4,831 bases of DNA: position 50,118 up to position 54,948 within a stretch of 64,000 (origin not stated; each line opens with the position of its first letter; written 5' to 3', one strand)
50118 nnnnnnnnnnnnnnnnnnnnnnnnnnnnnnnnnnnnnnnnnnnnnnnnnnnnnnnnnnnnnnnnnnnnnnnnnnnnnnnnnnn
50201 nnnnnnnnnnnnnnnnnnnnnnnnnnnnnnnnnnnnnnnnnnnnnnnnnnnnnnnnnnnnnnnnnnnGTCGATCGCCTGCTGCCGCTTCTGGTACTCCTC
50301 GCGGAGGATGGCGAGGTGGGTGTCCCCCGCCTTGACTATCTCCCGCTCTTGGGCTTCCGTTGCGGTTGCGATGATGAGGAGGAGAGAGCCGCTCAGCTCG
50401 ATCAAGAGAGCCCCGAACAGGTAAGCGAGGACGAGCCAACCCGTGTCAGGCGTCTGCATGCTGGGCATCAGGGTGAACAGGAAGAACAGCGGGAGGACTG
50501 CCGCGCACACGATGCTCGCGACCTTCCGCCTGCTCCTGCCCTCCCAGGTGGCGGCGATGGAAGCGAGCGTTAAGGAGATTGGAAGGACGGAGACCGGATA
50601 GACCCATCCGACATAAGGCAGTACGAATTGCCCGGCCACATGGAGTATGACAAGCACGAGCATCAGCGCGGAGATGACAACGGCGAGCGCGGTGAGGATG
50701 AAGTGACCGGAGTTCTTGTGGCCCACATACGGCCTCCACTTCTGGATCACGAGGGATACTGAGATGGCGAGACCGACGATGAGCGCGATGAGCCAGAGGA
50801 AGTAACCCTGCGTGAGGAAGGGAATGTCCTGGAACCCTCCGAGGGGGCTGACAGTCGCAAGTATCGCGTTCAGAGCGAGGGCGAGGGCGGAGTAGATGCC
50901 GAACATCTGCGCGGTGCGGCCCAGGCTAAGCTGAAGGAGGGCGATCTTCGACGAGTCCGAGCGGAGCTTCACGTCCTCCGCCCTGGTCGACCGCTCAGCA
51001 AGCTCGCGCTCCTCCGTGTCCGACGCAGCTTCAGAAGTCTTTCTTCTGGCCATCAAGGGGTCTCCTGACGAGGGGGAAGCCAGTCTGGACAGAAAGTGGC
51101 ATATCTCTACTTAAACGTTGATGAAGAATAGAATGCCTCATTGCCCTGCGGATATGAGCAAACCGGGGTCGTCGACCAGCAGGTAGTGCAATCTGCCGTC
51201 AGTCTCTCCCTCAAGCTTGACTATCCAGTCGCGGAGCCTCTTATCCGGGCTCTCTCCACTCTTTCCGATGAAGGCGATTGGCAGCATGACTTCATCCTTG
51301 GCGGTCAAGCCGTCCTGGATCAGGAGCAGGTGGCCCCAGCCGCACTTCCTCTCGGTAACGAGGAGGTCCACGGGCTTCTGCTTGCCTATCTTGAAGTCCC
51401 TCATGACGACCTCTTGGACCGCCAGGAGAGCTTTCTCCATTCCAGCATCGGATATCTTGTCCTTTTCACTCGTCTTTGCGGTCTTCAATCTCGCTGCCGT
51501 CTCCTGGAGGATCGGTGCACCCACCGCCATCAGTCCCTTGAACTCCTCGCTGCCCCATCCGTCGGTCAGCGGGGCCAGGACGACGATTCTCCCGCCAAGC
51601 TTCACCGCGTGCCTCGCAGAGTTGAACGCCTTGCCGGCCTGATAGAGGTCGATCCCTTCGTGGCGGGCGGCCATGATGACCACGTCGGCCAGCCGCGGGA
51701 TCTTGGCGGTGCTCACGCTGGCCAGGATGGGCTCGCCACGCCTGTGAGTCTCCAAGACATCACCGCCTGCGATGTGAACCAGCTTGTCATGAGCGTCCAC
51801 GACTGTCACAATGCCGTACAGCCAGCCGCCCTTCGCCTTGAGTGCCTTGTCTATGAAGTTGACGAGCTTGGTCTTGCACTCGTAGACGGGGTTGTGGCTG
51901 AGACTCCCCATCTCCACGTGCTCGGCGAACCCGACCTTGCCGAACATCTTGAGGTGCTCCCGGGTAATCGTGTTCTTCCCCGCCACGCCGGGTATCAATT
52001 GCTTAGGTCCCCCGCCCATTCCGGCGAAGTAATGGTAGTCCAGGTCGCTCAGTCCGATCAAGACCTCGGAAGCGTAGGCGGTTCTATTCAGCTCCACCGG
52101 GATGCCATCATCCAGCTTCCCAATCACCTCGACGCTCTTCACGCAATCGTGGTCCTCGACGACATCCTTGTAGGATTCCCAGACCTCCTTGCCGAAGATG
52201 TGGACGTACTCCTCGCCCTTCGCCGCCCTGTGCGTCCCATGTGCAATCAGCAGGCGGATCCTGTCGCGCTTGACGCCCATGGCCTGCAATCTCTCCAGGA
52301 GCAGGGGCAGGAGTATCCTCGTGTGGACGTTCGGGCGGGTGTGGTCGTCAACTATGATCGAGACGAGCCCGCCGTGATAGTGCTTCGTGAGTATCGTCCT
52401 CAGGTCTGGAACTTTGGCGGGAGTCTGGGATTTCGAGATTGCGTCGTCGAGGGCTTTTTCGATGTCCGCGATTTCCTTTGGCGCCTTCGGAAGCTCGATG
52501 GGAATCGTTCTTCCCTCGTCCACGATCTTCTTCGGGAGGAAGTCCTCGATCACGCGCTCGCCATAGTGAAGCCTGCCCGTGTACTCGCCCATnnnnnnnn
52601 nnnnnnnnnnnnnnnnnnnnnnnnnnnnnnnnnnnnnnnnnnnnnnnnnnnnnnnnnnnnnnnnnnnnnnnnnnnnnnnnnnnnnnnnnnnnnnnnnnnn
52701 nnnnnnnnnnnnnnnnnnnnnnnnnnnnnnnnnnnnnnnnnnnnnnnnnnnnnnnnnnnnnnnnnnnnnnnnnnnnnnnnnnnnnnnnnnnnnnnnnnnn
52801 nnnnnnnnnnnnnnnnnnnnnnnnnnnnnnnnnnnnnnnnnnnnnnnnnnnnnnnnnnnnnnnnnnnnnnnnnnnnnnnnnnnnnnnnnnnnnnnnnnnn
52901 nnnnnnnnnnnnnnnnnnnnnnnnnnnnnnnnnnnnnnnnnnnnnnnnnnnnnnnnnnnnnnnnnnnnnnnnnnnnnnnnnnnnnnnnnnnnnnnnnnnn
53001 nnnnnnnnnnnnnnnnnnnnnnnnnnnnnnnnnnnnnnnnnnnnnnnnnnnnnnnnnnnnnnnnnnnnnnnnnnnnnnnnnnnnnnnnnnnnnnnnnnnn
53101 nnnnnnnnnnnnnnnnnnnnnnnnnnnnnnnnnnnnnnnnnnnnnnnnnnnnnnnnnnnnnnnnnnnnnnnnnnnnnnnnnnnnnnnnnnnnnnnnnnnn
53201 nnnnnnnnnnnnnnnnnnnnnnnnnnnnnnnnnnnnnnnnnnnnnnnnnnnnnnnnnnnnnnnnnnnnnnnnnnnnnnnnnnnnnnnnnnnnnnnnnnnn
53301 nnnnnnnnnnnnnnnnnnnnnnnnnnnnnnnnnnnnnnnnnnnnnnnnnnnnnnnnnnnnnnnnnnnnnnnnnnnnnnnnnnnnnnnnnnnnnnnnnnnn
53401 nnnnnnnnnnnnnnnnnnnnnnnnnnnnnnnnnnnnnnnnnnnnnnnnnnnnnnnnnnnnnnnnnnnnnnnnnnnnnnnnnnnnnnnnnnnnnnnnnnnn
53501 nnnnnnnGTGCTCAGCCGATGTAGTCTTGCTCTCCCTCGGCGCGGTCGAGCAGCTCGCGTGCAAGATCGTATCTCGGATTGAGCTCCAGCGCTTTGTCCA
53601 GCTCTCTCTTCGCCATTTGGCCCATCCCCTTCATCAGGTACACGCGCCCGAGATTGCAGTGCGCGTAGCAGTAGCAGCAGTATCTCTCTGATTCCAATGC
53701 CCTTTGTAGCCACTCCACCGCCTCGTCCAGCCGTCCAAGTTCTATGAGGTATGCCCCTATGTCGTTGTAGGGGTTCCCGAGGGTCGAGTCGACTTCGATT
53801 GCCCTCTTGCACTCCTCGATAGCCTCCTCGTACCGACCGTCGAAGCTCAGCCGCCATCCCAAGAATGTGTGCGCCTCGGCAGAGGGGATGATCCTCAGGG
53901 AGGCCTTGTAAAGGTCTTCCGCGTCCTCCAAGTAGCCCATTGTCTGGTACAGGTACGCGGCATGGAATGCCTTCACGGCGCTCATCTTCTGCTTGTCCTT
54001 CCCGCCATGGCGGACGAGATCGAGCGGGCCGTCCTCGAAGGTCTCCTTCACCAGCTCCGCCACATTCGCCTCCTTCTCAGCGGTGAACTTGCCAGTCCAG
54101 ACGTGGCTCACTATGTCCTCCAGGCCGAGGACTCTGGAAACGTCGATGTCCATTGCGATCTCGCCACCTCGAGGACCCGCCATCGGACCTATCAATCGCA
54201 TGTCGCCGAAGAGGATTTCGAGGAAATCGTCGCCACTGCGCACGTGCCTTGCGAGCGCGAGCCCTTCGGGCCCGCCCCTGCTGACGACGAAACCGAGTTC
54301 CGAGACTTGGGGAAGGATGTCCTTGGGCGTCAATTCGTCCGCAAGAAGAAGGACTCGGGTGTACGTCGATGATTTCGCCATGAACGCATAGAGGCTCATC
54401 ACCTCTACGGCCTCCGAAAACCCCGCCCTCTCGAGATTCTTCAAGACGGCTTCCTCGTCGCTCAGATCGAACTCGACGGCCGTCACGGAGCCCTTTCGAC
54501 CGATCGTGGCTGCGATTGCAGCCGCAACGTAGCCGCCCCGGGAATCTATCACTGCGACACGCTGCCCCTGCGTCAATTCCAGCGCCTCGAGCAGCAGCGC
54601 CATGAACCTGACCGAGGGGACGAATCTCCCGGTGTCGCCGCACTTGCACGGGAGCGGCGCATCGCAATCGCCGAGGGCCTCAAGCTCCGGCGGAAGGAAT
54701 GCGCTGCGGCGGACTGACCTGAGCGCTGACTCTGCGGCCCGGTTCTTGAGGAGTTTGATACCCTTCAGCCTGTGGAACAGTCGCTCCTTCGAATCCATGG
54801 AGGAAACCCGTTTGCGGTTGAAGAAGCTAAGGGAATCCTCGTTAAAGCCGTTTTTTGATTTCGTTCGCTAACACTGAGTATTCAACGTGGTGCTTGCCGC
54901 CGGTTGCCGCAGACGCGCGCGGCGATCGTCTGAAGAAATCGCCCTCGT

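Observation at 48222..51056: Membrane-anchored, 500-residue coiled-coil protein ending in a KaiC/RecA-like pseudo-ATPase domain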

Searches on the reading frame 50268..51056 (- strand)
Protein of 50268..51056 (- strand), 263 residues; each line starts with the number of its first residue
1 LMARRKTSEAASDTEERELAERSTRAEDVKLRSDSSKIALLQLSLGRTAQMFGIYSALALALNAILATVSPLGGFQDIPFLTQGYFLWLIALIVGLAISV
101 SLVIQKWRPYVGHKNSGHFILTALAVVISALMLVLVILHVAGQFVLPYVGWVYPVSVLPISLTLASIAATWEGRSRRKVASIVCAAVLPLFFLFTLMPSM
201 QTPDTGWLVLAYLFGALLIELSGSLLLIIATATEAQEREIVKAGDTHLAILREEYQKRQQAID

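Call 31: find_homologous_proteins(query=A4, max_evalue=0.001)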
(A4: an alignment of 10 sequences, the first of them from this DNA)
Query A4 (10 sequences) (263 aa, profile of the alignment): 10 proteins with E <= 0.001 among 8000 candidates.
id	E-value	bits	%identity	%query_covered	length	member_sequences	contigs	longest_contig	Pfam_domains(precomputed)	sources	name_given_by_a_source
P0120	3.0e-90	320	30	85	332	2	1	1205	-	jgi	jgi:hypothetical protein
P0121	2.6e-86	307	32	85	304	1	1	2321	-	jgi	-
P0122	4.6e-86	306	29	90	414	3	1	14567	PF12072.14,PF27881.1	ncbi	ncbi:MAG: hypothetical protein WA719_00590, partial [Thermoplasmata archaeon]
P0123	5.9e-86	306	32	90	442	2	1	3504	PF27881.1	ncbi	ncbi:MAG: hypothetical protein ACREDE_03555, partial [Thermoplasmata archaeon]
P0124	8.5e-85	302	27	90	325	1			-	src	-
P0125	1.4e-83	298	28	90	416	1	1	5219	-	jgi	jgi:hypothetical protein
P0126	6.8e-82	293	30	90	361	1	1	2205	-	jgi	jgi:hypothetical protein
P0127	7.0e-78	280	55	100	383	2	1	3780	-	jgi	-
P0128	7.2e-72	260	31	97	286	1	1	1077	-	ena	-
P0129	1.5e-56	210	32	63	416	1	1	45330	-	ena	-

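Call 38: search_protein_representatives(alignment_id=A4)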
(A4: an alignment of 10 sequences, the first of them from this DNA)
Query: 10 sequences, 260 profile positions. Proteins with E-value up to 0.001 (for the whole library): 82; up to 1e-10: 68; up to 1e-30: 50. The best 82 are listed.
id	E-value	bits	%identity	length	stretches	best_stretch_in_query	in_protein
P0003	9.8e-100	349.5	-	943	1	1-260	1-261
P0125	4.5e-84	298.2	-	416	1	9-260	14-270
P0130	6.9e-80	284.5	-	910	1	1-259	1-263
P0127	2.2e-78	279.5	-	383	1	2-259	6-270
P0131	5.5e-78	278.2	-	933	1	5-260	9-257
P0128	2.3e-72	259.8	-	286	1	7-256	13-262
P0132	8.0e-72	258.0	-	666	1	6-260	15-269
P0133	1.9e-70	253.6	-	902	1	1-260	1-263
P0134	1.3e-69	250.8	-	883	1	19-260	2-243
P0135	3.3e-69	249.5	-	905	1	10-260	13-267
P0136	7.5e-67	241.8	-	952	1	5-257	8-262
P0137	3.4e-66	239.6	-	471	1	16-260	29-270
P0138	2.0e-65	237.1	-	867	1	15-258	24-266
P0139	3.9e-65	236.1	-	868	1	8-260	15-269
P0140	4.6e-65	235.9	-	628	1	18-259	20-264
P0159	1.8e-49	184.8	-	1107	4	56-222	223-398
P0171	2.7e-35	138.3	-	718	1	21-258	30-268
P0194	1.2e-09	54.2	-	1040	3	85-222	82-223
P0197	7.7e-09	51.6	-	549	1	38-223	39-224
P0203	1.6e-05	40.8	-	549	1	43-224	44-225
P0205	3.0e-04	36.6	-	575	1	43-219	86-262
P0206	4.5e-04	36.0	-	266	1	48-225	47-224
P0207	9.7e-04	34.9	-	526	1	89-224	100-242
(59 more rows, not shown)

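Call 39: search_protein_families(library=pfam, proteins=[P0159, P0194, P0197, P0203, P0205, P0207, P0206, P0132, P0171], max_evalue=0.001)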
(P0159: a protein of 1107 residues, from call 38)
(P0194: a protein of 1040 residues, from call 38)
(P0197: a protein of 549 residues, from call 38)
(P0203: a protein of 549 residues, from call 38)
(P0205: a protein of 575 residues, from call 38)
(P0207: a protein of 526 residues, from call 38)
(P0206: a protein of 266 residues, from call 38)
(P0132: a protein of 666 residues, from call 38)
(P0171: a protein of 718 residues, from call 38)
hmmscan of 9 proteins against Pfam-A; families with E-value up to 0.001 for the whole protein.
P0159 (1107 aa): 2 families
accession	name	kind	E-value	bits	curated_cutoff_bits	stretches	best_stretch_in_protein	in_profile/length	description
PF00528.27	BPD_transp_1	-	3.9e-28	98.9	26.4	1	919-1106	1-184/184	Binding-protein-dependent transport system inner membrane component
PF12911.12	OppC_N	-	6.9e-08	32.7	23.9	1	614-646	8-40/53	N-terminal TM domain of oligopeptide transport permease C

P0194 (1040 aa): 2 families
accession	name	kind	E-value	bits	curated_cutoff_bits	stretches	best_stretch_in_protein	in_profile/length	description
PF00528.27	BPD_transp_1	-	6.4e-28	98.2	26.4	1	852-1039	1-184/184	Binding-protein-dependent transport system inner membrane component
PF12911.12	OppC_N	-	2.1e-07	31.2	23.9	1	554-593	1-40/53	N-terminal TM domain of oligopeptide transport permease C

P0197 (549 aa): 1 family
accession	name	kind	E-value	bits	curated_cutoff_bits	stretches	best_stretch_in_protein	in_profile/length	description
PF06745.19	ATPase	-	2.7e-06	27.3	26.6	1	299-391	1-94/231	KaiC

P0203 (549 aa): 2 families
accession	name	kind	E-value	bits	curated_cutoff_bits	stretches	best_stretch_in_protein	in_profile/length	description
PF06745.19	ATPase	-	6.3e-09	36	26.6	1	299-418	1-117/231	KaiC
PF24336.1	DUF7504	-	0.00085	20.3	27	0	355-464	40-153/179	Family of unknown function (DUF7504)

P0205 (575 aa): 0 families

P0207 (526 aa): 2 families
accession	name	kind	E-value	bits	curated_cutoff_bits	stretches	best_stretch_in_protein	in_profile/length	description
PF00528.27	BPD_transp_1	-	2.6e-30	106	26.4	1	338-525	1-184/184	Binding-protein-dependent transport system inner membrane component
PF12911.12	OppC_N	-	1.9e-07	31.3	23.9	1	36-72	6-42/53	N-terminal TM domain of oligopeptide transport permease C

P0206 (266 aa): 0 families

P0132 (666 aa): 0 families

P0171 (718 aa): 0 families

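Call 47: predict_structure(alignment_id=A5)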
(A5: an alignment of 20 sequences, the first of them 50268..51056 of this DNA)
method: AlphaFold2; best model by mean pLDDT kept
length: 263 residues; sequences in the alignment: 20
mean_pLDDT: 82.0   pTM: 0.72
mean pLDDT of the five models: 82.0, 81.5, 79.4, 77.7, 75.4
residues with pLDDT >= 90: 101; 70-90: 110; 50-70: 46; < 50: 6
segments of 3 or more residues with pLDDT < 50: 1-6
pLDDT, mean of each block of 10 residues (from residue 1): 50 62 61 74 90 96 90 74 83 95 88 84 95 92 81 91 93 83 92 76 81 94 91 62 68 85 84
secondary structure, 60 per line:
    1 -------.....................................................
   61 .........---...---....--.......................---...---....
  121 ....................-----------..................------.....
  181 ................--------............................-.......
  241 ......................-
elements in order: H8-69 H79-82 H85-107 H117-140 H152-169 H176-196 H205-232 H234-262

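Call 50: fold_search(model_id=the predicted structure, library=pdb)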
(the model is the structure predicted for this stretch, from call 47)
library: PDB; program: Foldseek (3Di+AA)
matches with E <= 10: 532; with E <= 0.001: 0
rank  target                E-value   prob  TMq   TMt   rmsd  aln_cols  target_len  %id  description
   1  7oqz_A                4.7e-02  1.00  0.48  0.53   4.8       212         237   15  Cryo-EM structure of human TMEM45A (released 2021-06-16)
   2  6o7t_c                5.9e-02  0.66  0.18  0.23  22.3       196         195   11  Saccharomyces cerevisiae V-ATPase Vph1-VO (released 2019-04-03)
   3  6xbw_b                7.1e-02  0.54  0.17  0.21  20.2       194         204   16  Cryo-EM structure of V-ATPase from bovine brain, state 1 (released 2020-08-19)
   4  6vq6_b                8.1e-02  0.57  0.17  0.22  18.1       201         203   12  Mammalian V-ATPase from rat brain - composite model of rotational state 1 bound to ADP and SidK (built from focused re (released 2020-03-18)
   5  9brq_b                8.9e-02  0.51  0.17  0.21  19.9       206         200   11  Intact V-ATPase State 3 and synaptophysin complex in mouse brain isolated synaptic vesicles (released 2024-06-19)
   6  6o7u_j                1.3e-01  0.47  0.17  0.26  21.3       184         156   13  Saccharomyces cerevisiae V-ATPase Stv1-VO (released 2019-04-03)
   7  9cf8_0                1.5e-01  0.44  0.17  0.22  21.5       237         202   14  Cryo-EM structure of human kidney V-ATPase state 1 (released 2025-08-06)
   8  1sum                  1.7e-01  0.25  0.18  0.19  14.9       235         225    9  Crystal structure of a hypothetical protein at 2.0 A resolution (released 2004-08-24)
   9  9bra_b                1.9e-01  0.33  0.17  0.21  21.5       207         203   14  Intact V-ATPase State 2 and synaptophysin complex in mouse brain isolated synaptic vesicles (released 2024-06-19)
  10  7uw9_g                2.0e-01  0.38  0.17  0.27  21.6       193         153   13  Citrus V-ATPase State 1, H in contact with subunit a (released 2022-07-06)
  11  1t8b_A                2.2e-01  0.47  0.23  0.26  11.2       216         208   12  Crystal structure of refolded PHOU-like protein (gi 2983430) from Aquifex aeolicus (released 2004-12-07)
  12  6o7t_g                2.2e-01  0.35  0.17  0.26  22.0       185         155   14  Saccharomyces cerevisiae V-ATPase Vph1-VO (released 2019-04-03)
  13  9lxp_R                2.2e-01  0.28  0.20  0.18  26.5       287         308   18  A Cryo-EM structure of LA-PTH-PTH1R-Beta-arrestin1 complex (state 2 conformation) (released 2026-03-04)
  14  6vq6_g                2.7e-01  0.35  0.18  0.28  21.6       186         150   11  Mammalian V-ATPase from rat brain - composite model of rotational state 1 bound to ADP and SidK (built from focused re (released 2020-03-18)
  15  8k8j_R                3.0e-01  0.47  0.27  0.25  14.3       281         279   16  Cannabinoid Receptor 1 bound to Fenofibrate coupling MiniGsq and Nb35 Complex (released 2024-02-14)
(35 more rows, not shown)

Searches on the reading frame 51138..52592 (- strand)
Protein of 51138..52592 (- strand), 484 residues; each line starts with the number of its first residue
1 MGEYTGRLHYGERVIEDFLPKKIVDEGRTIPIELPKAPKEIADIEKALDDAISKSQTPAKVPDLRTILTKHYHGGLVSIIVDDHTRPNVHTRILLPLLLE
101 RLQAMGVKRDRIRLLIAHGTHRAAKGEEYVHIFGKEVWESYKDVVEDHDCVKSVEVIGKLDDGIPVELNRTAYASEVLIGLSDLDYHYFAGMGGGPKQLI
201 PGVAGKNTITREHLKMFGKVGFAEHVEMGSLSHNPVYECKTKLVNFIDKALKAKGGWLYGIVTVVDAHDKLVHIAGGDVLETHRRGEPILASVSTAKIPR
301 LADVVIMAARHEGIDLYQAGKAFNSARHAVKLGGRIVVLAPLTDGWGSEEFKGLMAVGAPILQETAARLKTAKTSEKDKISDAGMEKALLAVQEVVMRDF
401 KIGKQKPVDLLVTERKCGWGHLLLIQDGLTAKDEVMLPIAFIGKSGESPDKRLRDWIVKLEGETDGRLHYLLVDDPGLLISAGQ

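Call 3: search_protein_families(library=pfam, proteins=[window:51138-52592:-], max_evalue=0.1)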
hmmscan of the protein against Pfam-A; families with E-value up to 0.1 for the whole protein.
window:51138-52592:- (484 aa): 2 families
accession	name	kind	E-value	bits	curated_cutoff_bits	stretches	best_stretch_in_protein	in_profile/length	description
PF09861.14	Lar_N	-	4e-42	144.2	23.3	1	32-218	18-197/204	Lactate racemase N-terminal domain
PF21113.2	LarA_C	-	0.00093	19.6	25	1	303-359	7-65/152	Lactate racemase C-terminal domain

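Call 76: search_protein_families(library=padloc, proteins=[window:51138-52592:-], max_evalue=0.01)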
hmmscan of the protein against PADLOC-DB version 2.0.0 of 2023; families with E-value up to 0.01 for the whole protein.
window:51138-52592:- (484 aa): 0 families

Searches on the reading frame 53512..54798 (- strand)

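Call 3: search_protein_families(library=pfam, proteins=[window:53512-54798:-], max_evalue=0.1)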
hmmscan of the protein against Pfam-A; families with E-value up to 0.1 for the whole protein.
window:53512-54798:- (428 aa): 20 families
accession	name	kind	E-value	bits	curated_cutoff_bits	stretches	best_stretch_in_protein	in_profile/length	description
PF07719.23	TPR_2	-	5e-19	67.2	27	3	378-409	2-33/34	Tetratricopeptide repeat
PF13181.12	TPR_8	-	6.1e-16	57.6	25.7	2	344-371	4-31/34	Tetratricopeptide repeat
PF00515.34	TPR_1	-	7.3e-16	57.7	27.8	3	378-410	2-34/34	Tetratricopeptide repeat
PF13424.12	TPR_12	-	3.4e-12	46.8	30.1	3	320-369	16-73/77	Tetratricopeptide repeat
PF01135.25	PCMT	-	1.4e-10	41.7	20.3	1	3-132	2-127/210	Protein-L-isoaspartate(D-aspartate) O-methyltransferase (PCMT)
PF13414.12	TPR_11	-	2e-09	37.4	26.8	2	351-391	4-42/42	TPR repeat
PF13428.12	TPR_14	-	1.5e-08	34.9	23.5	0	347-369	7-29/44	Tetratricopeptide repeat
PF13431.12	TPR_17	-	3.5e-07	30.4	24.4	1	330-361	2-33/34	Tetratricopeptide repeat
PF14559.12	TPR_19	-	8.2e-07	29.7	25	1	321-371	5-55/68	Tetratricopeptide repeat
PF13374.12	TPR_10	-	1.3e-05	25.4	27.5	1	344-369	5-30/42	Tetratricopeptide repeat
PF07721.20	TPR_4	-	8.9e-05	23.2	27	0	350-366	10-26/26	Tetratricopeptide repeat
PF13432.12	TPR_16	-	9.4e-05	23.2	32.7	0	348-369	38-59/65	Tetratricopeptide repeat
PF24885.1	TPR_NPHP3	-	0.00025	20.9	100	0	335-369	93-127/239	Nephrocystin-3 TPR domain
PF13176.12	TPR_7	-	0.0004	20.7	27.9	0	353-370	11-28/36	Tetratricopeptide repeat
PF01596.23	Methyltransf_3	-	0.0038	17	22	1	65-134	35-101/204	O-methyltransferase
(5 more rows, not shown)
